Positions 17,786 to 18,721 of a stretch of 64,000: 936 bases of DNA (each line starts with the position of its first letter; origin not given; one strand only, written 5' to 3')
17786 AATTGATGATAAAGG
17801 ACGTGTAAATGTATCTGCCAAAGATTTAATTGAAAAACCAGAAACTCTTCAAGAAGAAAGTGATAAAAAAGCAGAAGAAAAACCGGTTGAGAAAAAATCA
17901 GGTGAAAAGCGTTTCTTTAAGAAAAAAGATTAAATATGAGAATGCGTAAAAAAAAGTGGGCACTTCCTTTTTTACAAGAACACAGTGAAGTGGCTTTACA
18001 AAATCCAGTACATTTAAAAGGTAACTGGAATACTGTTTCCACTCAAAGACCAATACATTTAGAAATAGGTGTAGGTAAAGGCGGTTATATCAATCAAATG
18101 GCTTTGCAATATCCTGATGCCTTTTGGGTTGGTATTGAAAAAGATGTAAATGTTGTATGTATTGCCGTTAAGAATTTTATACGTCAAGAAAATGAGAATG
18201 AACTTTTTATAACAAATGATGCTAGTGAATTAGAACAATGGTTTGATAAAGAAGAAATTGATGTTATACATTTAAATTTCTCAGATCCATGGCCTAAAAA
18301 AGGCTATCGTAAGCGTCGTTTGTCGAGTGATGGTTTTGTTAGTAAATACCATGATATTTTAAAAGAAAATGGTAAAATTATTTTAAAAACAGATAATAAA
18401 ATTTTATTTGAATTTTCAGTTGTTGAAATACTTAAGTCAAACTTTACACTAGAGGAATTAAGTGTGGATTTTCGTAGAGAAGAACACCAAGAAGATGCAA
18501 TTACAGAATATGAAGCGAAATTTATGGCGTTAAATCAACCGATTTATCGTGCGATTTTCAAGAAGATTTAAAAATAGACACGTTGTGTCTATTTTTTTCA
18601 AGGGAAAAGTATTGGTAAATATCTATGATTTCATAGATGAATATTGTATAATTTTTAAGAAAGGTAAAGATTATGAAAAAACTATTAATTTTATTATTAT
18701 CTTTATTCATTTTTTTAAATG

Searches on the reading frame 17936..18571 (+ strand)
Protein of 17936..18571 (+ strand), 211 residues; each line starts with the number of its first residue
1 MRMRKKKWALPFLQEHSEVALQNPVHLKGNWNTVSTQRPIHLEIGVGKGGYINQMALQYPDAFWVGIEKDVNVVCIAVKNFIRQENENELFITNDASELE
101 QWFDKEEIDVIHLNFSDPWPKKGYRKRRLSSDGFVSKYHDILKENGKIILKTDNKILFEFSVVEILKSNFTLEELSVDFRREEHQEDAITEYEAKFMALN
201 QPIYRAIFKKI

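Call 5: search_protein_families(library=pfam, proteins=[window:17936-18571:+], max_evalue=0.01)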
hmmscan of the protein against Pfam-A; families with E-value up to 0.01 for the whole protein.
window:17936-18571:+ (211 aa): 4 families
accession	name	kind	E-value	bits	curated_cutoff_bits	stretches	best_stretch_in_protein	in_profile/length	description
PF02390.23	Methyltransf_4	-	3.3e-36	124.8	24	1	37-206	1-173/173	Putative methyltransferase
PF13847.12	Methyltransf_31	-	2.7e-06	27.6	27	1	42-154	8-113/145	Methyltransferase domain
PF13649.12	Methyltransf_25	-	0.0003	21.9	27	1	42-115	2-72/97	Methyltransferase domain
PF24675.1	NpmA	-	0.00068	19.4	60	1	34-119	20-106/214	16S rRNA (adenine(1408)-N(1))-methyltransferase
